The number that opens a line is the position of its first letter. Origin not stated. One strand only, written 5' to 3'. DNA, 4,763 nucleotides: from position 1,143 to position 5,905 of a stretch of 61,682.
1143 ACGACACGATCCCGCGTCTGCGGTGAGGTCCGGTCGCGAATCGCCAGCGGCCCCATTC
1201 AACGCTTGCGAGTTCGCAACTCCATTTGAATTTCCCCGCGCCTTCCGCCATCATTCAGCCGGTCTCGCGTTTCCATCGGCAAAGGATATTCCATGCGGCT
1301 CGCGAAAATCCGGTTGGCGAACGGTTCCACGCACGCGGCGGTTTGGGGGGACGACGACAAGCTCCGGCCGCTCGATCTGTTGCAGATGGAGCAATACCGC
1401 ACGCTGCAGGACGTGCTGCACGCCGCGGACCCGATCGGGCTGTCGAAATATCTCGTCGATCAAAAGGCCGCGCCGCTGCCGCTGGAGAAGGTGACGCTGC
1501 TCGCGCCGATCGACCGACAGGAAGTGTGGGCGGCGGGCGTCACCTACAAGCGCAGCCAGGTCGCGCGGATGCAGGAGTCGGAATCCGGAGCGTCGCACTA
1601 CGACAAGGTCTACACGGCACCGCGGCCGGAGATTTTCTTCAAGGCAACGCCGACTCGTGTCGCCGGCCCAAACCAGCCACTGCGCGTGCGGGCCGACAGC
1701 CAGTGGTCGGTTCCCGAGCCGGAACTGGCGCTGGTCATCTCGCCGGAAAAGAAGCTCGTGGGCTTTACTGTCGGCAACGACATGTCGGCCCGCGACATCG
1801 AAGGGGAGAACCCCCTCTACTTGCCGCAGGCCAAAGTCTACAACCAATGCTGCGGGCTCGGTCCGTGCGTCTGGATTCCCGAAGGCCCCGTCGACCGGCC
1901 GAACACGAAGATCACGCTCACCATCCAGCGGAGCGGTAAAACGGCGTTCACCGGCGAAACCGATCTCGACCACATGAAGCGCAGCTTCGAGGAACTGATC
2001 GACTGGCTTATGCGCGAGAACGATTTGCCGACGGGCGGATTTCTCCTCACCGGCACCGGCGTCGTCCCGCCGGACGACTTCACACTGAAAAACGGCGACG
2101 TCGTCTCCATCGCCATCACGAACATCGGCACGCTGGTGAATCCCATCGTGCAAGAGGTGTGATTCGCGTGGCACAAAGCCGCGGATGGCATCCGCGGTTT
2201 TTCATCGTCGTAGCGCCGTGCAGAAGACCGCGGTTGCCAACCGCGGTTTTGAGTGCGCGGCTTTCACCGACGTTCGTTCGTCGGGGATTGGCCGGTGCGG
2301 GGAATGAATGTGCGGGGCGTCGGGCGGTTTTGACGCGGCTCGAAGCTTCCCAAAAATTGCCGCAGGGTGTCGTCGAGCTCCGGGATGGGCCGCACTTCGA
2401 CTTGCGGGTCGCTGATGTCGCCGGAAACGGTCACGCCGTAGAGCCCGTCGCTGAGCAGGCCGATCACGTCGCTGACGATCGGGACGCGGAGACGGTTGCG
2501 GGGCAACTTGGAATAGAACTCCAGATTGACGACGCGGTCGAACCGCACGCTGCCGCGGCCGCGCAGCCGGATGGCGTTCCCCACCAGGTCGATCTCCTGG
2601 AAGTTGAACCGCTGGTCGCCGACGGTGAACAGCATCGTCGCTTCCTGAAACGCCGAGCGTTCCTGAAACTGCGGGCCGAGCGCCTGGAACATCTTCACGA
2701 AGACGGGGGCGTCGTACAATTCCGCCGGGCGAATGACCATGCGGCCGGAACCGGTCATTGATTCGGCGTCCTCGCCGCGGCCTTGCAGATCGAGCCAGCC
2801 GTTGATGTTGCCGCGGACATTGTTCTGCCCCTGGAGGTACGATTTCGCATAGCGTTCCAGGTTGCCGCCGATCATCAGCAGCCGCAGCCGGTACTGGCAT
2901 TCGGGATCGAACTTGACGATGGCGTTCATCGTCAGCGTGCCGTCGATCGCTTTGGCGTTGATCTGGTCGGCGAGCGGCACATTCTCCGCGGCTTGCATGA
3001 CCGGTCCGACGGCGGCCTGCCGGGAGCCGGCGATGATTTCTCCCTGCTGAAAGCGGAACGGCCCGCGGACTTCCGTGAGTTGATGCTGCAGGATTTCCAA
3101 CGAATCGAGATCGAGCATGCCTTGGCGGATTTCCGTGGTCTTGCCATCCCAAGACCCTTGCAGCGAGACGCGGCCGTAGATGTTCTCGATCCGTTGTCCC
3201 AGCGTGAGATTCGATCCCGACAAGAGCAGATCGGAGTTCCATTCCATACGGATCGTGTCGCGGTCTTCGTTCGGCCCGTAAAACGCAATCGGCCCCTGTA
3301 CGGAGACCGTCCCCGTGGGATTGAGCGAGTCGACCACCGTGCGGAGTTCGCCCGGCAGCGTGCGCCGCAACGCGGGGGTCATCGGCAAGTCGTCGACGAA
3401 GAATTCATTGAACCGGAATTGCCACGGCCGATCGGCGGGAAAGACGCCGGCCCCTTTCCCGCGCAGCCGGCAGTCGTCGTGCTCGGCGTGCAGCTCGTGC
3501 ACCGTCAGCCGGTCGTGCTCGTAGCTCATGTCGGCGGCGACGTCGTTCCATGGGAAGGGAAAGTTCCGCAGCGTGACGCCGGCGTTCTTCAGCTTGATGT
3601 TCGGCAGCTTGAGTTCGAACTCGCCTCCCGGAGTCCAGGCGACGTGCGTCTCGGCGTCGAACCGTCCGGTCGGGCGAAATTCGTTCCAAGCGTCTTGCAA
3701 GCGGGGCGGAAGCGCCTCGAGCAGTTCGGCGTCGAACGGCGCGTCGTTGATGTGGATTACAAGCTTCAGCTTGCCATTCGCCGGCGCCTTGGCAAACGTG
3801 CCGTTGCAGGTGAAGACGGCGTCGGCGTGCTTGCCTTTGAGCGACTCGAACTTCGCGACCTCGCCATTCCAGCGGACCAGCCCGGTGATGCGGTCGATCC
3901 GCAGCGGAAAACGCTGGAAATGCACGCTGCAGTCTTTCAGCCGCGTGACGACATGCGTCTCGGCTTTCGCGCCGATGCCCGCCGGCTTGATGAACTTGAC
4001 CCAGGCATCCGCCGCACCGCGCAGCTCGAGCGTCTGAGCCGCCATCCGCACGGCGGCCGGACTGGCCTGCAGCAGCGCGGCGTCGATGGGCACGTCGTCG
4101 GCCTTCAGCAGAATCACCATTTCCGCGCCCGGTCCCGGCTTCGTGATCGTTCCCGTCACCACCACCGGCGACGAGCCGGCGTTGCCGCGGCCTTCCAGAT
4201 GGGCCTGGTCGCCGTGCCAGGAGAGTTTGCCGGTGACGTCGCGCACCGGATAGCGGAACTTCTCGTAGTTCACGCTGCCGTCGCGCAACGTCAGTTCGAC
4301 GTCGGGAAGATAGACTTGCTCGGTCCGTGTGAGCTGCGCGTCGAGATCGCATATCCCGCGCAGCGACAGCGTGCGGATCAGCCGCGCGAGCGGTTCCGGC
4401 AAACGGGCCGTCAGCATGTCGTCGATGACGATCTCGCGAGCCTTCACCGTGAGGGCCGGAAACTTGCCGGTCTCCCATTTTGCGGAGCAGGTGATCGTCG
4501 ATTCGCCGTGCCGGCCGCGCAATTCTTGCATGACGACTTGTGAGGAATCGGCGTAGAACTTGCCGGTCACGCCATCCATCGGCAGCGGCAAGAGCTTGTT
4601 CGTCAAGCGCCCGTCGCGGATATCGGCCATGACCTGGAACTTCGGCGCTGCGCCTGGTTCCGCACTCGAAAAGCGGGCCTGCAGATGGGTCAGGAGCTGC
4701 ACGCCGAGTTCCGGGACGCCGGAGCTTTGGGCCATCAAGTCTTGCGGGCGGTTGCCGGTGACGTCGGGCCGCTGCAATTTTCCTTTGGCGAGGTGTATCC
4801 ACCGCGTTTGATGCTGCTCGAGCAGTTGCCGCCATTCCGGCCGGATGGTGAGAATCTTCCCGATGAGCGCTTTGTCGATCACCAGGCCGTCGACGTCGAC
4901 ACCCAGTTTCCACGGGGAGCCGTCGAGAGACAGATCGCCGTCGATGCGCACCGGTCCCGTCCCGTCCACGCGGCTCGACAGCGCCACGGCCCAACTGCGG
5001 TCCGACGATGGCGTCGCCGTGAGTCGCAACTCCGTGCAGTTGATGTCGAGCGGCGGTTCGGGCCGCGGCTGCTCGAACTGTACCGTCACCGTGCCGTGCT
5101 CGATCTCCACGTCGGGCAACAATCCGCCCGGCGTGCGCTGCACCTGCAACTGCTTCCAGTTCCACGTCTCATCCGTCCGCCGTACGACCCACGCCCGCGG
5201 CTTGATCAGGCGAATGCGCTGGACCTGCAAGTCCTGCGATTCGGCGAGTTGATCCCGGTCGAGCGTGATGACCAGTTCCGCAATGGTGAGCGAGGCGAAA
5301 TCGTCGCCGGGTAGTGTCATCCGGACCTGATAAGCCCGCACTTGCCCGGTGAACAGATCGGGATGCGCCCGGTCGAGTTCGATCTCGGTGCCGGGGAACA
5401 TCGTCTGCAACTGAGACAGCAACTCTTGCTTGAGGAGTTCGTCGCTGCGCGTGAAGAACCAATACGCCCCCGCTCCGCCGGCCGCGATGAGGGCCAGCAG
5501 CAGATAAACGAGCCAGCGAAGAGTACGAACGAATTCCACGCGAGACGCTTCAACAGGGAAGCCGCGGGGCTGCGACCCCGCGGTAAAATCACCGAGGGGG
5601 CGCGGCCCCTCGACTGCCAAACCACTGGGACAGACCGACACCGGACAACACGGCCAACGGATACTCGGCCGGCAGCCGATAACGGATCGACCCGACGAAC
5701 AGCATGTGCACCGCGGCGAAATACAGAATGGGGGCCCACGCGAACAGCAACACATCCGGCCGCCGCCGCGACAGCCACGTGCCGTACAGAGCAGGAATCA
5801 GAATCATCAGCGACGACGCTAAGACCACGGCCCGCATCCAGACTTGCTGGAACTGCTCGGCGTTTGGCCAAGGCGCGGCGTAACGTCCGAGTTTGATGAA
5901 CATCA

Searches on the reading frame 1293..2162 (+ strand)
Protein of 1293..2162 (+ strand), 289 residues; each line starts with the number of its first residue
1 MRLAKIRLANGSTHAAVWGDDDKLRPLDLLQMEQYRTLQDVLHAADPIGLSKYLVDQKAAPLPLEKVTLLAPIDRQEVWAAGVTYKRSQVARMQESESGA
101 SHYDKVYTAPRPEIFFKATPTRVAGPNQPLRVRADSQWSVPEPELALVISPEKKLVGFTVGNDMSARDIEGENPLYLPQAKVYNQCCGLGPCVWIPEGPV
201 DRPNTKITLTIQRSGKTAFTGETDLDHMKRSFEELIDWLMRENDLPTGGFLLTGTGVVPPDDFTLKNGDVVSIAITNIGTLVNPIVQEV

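Call 29: search_protein_families(library=pfam, proteins=[window:1293-2162:+], max_evalue=0.0001)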
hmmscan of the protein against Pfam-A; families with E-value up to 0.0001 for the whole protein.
window:1293-2162:+ (289 aa): 1 family
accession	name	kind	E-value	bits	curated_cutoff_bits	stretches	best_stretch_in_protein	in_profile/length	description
PF01557.24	FAA_hydrolase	-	4.4e-23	82.5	23.9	1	95-286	15-214/214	Fumarylacetoacetate (FAA) hydrolase C-terminal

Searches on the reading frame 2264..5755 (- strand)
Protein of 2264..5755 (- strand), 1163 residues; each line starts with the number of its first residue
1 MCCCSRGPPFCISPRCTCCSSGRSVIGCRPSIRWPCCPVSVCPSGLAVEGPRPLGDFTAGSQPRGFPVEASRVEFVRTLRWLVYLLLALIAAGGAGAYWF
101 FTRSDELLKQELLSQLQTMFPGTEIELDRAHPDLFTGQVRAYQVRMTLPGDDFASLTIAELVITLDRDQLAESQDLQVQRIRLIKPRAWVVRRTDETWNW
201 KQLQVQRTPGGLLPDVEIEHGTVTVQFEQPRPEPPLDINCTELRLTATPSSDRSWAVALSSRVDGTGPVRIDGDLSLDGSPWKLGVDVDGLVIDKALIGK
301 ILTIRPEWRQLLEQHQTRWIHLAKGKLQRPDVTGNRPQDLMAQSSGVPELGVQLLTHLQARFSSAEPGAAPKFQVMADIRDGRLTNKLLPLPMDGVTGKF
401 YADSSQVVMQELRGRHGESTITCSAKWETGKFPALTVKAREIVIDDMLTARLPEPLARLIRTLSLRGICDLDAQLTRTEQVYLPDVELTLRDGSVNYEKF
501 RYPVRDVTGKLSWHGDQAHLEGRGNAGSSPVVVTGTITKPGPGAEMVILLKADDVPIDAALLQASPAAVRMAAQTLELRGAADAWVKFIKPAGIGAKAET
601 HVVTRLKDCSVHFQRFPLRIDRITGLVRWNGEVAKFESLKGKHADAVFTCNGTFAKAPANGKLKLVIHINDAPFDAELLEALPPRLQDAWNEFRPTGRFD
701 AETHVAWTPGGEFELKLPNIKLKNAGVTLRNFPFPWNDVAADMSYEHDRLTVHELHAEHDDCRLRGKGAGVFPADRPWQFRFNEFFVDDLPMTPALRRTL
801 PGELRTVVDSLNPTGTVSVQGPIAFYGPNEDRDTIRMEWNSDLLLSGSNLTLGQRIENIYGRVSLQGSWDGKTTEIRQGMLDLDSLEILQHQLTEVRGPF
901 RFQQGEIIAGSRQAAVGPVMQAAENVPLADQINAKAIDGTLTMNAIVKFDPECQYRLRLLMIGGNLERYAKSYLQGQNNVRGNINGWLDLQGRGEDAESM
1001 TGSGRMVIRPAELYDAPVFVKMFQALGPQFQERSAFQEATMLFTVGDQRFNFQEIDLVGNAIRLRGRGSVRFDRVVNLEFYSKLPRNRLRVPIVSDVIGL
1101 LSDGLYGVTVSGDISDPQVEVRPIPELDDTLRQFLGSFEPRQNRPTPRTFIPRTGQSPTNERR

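Call 29: search_protein_families(library=pfam, proteins=[window:2264-5755:-], max_evalue=0.0001)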
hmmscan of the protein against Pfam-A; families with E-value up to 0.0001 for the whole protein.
window:2264-5755:- (1163 aa): 1 family
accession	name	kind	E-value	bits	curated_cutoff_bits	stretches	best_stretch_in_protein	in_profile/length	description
PF05359.17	DUF748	-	1.6e-08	33.5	50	1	77-207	13-138/1037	Domain of Unknown Function (DUF748)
